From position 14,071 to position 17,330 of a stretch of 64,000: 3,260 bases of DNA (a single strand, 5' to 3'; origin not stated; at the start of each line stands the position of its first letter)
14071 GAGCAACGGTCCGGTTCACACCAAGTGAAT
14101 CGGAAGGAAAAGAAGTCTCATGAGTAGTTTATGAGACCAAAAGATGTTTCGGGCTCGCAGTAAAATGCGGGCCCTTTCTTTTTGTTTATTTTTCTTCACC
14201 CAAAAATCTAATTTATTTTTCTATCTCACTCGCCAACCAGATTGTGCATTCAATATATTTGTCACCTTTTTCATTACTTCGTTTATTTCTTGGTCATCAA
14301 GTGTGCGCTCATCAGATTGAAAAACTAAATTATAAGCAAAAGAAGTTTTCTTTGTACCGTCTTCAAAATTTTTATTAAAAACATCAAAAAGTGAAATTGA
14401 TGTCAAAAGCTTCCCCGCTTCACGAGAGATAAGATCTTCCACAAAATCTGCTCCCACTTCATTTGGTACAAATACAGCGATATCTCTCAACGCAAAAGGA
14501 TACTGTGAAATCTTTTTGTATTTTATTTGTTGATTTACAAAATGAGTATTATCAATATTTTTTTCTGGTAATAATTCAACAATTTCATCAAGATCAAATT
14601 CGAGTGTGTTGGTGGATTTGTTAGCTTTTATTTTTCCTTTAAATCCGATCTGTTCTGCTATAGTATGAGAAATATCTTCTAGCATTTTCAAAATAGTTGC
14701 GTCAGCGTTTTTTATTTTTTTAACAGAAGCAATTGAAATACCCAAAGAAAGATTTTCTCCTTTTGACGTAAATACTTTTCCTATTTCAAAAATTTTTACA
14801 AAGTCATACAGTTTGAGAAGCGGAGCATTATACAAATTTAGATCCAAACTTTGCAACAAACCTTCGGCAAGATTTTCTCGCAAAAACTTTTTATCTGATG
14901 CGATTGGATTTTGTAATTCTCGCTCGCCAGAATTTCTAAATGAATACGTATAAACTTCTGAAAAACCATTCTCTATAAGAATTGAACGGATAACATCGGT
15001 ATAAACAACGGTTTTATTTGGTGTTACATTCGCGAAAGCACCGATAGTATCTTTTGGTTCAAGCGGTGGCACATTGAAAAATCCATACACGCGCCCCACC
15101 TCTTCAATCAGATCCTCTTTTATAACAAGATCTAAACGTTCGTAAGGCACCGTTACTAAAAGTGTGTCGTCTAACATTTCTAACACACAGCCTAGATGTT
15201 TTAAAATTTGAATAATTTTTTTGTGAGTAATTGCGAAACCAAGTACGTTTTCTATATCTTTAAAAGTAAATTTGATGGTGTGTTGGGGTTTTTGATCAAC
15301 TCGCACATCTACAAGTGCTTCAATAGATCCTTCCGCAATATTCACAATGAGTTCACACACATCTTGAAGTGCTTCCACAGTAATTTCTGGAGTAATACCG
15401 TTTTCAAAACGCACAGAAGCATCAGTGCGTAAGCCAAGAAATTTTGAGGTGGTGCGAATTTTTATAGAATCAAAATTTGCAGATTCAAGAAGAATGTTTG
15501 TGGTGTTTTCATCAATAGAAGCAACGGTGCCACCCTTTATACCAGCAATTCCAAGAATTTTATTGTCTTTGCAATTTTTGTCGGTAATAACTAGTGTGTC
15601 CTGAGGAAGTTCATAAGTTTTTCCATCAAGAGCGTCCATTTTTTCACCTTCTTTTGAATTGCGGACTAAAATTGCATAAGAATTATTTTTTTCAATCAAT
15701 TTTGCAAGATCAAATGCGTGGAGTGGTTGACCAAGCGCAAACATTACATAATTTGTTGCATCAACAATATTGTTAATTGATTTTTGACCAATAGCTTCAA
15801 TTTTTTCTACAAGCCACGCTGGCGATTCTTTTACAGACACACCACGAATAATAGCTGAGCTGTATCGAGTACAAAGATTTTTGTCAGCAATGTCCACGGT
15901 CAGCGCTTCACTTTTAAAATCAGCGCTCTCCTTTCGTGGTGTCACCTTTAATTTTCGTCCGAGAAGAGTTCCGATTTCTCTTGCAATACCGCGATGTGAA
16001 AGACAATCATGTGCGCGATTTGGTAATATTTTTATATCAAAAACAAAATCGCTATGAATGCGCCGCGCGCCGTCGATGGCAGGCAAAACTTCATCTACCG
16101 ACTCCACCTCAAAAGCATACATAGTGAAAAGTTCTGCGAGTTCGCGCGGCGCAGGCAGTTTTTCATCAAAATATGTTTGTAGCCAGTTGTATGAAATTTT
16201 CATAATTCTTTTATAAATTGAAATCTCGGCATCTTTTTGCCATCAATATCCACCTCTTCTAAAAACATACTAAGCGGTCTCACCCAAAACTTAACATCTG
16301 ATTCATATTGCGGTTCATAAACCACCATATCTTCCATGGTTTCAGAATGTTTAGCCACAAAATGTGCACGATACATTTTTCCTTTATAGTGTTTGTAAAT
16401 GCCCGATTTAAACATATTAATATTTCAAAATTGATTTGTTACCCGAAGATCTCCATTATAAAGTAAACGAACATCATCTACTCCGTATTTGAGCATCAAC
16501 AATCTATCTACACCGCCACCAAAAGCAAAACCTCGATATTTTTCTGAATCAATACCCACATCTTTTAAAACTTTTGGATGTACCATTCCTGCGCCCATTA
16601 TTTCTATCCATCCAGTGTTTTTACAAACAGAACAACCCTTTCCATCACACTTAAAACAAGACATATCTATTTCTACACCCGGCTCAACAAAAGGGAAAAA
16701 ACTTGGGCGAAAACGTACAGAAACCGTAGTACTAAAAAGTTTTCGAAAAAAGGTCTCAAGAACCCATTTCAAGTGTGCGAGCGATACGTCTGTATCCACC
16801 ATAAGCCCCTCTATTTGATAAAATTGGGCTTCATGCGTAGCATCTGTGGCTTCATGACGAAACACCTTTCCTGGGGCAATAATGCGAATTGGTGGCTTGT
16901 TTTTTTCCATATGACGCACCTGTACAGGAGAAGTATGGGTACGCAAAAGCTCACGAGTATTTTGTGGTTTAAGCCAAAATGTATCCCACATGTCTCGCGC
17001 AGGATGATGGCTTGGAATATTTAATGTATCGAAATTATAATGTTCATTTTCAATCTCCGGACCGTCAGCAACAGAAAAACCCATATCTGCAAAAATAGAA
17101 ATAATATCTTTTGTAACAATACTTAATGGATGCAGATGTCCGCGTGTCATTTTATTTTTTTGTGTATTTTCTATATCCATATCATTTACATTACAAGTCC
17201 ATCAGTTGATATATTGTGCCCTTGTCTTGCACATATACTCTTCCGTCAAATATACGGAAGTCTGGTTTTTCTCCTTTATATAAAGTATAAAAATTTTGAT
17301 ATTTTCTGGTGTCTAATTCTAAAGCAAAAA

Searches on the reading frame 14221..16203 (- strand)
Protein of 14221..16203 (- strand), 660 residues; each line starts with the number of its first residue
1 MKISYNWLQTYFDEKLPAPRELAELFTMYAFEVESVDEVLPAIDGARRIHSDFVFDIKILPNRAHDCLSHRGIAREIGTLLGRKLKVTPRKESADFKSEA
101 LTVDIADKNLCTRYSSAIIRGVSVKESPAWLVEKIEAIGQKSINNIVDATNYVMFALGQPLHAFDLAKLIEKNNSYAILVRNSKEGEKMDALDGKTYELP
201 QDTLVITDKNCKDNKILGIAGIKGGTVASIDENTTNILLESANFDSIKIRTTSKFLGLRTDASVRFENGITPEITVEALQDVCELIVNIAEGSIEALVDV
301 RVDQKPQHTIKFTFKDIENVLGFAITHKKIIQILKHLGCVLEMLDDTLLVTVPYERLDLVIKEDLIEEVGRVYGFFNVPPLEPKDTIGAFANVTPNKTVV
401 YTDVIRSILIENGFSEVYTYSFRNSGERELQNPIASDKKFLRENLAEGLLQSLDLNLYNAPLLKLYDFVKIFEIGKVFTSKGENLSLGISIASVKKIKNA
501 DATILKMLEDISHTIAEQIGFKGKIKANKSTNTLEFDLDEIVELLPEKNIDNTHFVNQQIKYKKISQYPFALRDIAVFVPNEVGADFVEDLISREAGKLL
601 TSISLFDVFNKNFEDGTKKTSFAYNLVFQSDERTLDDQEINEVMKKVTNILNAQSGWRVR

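Call 10: search_protein_families(library=ncbifam, proteins=[window:14221-16203:-])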
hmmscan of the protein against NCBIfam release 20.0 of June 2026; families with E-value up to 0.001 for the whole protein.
window:14221-16203:- (660 aa): 5 families
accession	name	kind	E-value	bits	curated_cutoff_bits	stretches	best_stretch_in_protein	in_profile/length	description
TIGR00472.1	pheT_bact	equivalog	1.9e-139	466.3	402.65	3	51-498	158-606/798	phenylalanine--tRNA ligase subunit beta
NF001882.0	PRK00629.5-4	equivalog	4.2e-32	111.3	527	1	51-430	159-507/725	phenylalanine--tRNA ligase subunit beta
TIGR00471.1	pheT_arch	equivalog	1.5e-19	69.9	282.65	1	214-528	204-500/551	phenylalanine--tRNA ligase subunit beta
TIGR00469.1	pheS_mito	equivalog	7.3e-11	41.4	258.35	1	534-649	322-441/451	phenylalanine--tRNA ligase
NF051887.1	PheS_related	equivalog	0.00031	20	300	0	561-652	244-347/349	PheS-related mystery ligase SrmL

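Call 29: find_homologous_proteins(query=window:14221-16203:-, max_evalue=1e-100)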
Query window:14221-16203:- (660 aa): 3641 proteins with E <= 1e-100 among 8000 candidates; the best 120 are listed.
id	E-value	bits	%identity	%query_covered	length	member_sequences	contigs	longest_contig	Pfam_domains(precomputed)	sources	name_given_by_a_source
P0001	0.0e+0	1452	100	100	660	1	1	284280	PF03483.23,PF03147.20,PF03484.22,PF17759.7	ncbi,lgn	-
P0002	4.5e-232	790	58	100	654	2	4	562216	PF03483.23,PF03147.20,PF03484.22,PF17759.7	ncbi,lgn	ncbi:MAG: phenylalanine--tRNA ligase subunit beta [Candidatus Paceibacterota bacterium]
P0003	1.7e-225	769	56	100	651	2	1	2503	PF03483.23,PF03147.20,PF03484.22,PF17759.7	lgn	-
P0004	3.7e-205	701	52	100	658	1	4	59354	PF03483.23,PF03147.20,PF03484.22,PF17759.7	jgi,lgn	-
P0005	6.8e-200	684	51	100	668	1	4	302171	PF03483.23,PF03147.20,PF03484.22,PF17759.7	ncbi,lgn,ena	-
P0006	2.6e-189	649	52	93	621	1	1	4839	PF03483.23,PF03147.20,PF03484.22,PF17759.7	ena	-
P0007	6.5e-170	585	44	100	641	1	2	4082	PF03483.23,PF03147.20,PF03484.22,PF17759.7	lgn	-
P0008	2.5e-169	583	49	100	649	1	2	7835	PF03483.23,PF03147.20,PF03484.22,PF17759.7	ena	-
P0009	5.8e-169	582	51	51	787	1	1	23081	PF03483.23,PF03147.20,PF00877.26,PF03484.22,PF17759.7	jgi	jgi:phenylalanyl-tRNA synthetase beta subunit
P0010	1.3e-166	574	47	100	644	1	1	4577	PF03483.23,PF03147.20,PF03484.22,PF17759.7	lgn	-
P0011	3.4e-166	573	46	100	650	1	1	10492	PF03483.23,PF03147.20,PF03484.22,PF17759.7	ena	-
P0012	3.6e-166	573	50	51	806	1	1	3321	PF03483.23,PF03147.20,PF00877.26,PF03484.22,PF17759.7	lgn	-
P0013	2.4e-165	570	46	100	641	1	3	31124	PF03483.23,PF03147.20,PF03484.22,PF17759.7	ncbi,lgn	-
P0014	4.5e-165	569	44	52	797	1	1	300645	PF03483.23,PF03147.20,PF00877.26,PF03484.22,PF17759.7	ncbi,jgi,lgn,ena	ncbi:MAG: phenylalanine--tRNA ligase beta subunit-related protein [Candidatus Paceibacterota bacteri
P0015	5.7e-164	565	49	54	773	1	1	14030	PF03483.23,PF03147.20,PF00877.26,PF03484.22,PF17759.7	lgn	-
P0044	4.3e-157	543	58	69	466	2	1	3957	PF03483.23,PF03147.20,PF03484.22,PF17759.7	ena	-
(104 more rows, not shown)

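Call 30: find_encoding_contigs(protein=P0003, flank=3000, max_places=3)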
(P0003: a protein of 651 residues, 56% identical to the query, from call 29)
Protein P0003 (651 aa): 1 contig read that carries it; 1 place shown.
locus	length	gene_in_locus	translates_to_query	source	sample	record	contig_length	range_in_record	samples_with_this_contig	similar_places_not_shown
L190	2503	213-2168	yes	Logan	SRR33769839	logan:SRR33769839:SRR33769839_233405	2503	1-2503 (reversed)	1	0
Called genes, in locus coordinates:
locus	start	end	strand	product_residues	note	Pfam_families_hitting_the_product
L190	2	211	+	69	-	?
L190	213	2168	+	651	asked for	PF03483:B3_4, PF03484:B5, PF17759:tRNA_synthFbeta, PF03147:FDX-ACB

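Call 31: find_encoding_contigs(protein=P0004, flank=3000, max_places=3)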
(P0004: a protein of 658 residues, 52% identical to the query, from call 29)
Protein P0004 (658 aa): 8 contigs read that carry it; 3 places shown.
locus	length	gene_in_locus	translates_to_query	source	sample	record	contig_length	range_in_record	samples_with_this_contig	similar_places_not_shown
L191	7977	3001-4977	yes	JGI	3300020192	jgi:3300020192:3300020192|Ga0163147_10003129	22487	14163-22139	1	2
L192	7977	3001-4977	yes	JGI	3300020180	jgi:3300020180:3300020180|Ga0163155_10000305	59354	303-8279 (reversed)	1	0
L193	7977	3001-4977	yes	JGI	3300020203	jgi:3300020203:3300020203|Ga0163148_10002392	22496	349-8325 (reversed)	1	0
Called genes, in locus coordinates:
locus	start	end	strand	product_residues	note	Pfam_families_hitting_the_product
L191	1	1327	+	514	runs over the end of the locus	PF13632:Glyco_trans_2_3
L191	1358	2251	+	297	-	-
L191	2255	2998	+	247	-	PF01409:tRNA-synt_2d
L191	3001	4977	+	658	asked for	PF03483:B3_4, PF03484:B5, PF17759:tRNA_synthFbeta, PF03147:FDX-ACB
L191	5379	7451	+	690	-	PF02518:HATPase_c, PF00204:DNA_gyraseB, PF01751:Toprim, PF00986:DNA_gyraseB_C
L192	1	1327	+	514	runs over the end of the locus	PF13632:Glyco_trans_2_3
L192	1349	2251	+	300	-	-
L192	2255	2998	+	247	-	PF01409:tRNA-synt_2d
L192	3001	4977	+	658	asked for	PF03483:B3_4, PF03484:B5, PF17759:tRNA_synthFbeta, PF03147:FDX-ACB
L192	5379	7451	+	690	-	PF02518:HATPase_c, PF00204:DNA_gyraseB, PF01751:Toprim, PF00986:DNA_gyraseB_C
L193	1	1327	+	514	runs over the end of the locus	PF13632:Glyco_trans_2_3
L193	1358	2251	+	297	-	-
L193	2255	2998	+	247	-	PF01409:tRNA-synt_2d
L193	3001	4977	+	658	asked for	PF03483:B3_4, PF03484:B5, PF17759:tRNA_synthFbeta, PF03147:FDX-ACB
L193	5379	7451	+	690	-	PF02518:HATPase_c, PF00204:DNA_gyraseB, PF01751:Toprim, PF00986:DNA_gyraseB_C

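Call 32: find_encoding_contigs(protein=P0005, flank=3000, max_places=3)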
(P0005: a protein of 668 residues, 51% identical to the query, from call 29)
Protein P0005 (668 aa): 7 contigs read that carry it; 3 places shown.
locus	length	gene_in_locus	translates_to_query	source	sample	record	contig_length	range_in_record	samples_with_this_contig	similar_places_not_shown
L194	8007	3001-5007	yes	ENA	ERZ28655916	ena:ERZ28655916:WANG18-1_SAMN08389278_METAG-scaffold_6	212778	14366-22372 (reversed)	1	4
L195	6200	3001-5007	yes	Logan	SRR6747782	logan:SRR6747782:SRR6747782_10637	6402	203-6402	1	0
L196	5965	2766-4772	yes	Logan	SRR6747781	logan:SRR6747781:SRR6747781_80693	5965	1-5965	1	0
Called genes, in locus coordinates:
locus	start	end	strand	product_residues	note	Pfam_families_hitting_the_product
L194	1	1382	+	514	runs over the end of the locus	PF13632:Glyco_trans_2_3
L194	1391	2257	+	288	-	-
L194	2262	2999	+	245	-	PF01409:tRNA-synt_2d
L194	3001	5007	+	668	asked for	PF03483:B3_4, PF03484:B5, PF17759:tRNA_synthFbeta, PF03147:FDX-ACB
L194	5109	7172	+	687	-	PF02518:HATPase_c, PF00204:DNA_gyraseB, PF01751:Toprim, PF00986:DNA_gyraseB_C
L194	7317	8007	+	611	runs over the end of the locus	PF00005:ABC_tran, PF02463:SMC_N (faint)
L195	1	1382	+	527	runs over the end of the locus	?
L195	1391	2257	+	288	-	-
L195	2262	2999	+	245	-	PF01409:tRNA-synt_2d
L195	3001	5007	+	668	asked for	PF03483:B3_4, PF03484:B5, PF17759:tRNA_synthFbeta, PF03147:FDX-ACB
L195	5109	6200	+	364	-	?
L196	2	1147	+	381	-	?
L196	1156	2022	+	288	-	-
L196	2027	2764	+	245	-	PF01409:tRNA-synt_2d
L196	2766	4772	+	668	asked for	PF03483:B3_4, PF03484:B5, PF17759:tRNA_synthFbeta, PF03147:FDX-ACB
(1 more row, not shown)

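Call 33: find_encoding_contigs(protein=P0044, flank=3000, max_places=3)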
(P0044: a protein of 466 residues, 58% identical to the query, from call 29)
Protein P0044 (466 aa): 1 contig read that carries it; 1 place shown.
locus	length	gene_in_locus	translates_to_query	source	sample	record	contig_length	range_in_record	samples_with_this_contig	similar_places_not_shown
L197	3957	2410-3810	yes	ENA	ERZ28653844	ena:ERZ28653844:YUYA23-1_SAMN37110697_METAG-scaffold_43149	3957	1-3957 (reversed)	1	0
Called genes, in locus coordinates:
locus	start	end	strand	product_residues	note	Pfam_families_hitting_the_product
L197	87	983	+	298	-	-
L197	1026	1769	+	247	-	PF01409:tRNA-synt_2d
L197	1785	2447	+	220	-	-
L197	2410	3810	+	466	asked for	PF03483:B3_4, PF03484:B5, PF17759:tRNA_synthFbeta, PF03147:FDX-ACB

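Call 43: find_encoding_contigs(protein=P0006, flank=3000, max_places=3)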
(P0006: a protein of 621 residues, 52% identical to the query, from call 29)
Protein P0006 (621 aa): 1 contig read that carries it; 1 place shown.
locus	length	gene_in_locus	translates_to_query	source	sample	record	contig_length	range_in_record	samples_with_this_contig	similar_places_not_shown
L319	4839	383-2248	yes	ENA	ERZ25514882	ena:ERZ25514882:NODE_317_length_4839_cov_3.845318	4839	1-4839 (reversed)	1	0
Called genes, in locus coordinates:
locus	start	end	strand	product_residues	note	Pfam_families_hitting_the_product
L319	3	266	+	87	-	?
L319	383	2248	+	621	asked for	PF03483:B3_4, PF03484:B5, PF17759:tRNA_synthFbeta, PF03147:FDX-ACB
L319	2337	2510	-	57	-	-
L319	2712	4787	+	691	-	PF02518:HATPase_c, PF00204:DNA_gyraseB, PF01751:Toprim, PF00986:DNA_gyraseB_C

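Call 44: find_encoding_contigs(protein=P0008, flank=3000, max_places=3)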
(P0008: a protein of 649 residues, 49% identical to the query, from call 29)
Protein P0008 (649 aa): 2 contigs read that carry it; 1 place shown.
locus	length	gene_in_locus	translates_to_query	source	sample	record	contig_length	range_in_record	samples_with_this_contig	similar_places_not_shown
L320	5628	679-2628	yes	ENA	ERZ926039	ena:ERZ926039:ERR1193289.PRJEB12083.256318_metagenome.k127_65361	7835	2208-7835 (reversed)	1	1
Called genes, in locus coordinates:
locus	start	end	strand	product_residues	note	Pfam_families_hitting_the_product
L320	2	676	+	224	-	?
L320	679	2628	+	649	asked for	PF03483:B3_4, PF03484:B5, PF17759:tRNA_synthFbeta, PF03147:FDX-ACB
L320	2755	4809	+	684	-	PF02518:HATPase_c, PF00204:DNA_gyraseB, PF01751:Toprim, PF00986:DNA_gyraseB_C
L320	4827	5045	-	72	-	-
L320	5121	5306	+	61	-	-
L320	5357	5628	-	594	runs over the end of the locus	PF07973:tRNA_SAD, PF00587:tRNA-synt_2b, PF03129:HGTP_anticodon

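Call 45: find_encoding_contigs(protein=P0001, flank=1500, max_places=6)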
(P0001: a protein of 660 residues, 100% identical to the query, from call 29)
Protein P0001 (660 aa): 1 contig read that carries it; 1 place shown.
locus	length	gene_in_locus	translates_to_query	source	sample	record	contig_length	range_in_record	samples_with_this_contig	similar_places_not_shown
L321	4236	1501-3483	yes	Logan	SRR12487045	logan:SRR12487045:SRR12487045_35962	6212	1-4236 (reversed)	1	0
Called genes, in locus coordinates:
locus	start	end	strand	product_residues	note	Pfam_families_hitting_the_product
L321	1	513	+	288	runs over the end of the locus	-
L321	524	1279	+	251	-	PF01409:tRNA-synt_2d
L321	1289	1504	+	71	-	PF07866:DUF1653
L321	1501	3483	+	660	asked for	PF03483:B3_4, PF03484:B5, PF17759:tRNA_synthFbeta, PF03147:FDX-ACB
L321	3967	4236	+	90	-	?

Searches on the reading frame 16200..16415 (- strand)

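Call 68: search_protein_families(library=pfam, max_evalue=0.01, proteins=[window:16200-16415:-])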
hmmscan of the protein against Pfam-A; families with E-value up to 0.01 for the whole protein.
window:16200-16415:- (71 aa): 1 family
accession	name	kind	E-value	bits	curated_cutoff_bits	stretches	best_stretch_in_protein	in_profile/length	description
PF07866.17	DUF1653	-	1.2e-25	90.1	23.5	1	5-66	1-61/62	Protein of unknown function (DUF1653)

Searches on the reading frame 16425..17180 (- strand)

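Call 10: search_protein_families(library=ncbifam, proteins=[window:16425-17180:-])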
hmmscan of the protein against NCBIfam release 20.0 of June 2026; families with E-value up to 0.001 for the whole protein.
window:16425-17180:- (251 aa): 5 families
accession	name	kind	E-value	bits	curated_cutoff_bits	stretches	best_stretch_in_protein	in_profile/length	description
TIGR00468.1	pheS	equivalog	7.5e-93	311.3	237.45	1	6-251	61-322/324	phenylalanine--tRNA ligase subunit alpha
NF003210.0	PRK04172.1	equivalog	1.7e-62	211.9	350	2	76-247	331-487/496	phenylalanine--tRNA ligase subunit alpha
NF051887.1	PheS_related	equivalog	1e-38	133.4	300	1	12-251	8-239/349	PheS-related mystery ligase SrmL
TIGR00469.1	pheS_mito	equivalog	1.9e-25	89.4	258.35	2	153-251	257-343/451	phenylalanine--tRNA ligase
TIGR00470.1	sepS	equivalog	2.5e-11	42.8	380.65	1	70-240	176-340/533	O-phosphoserine--tRNA ligase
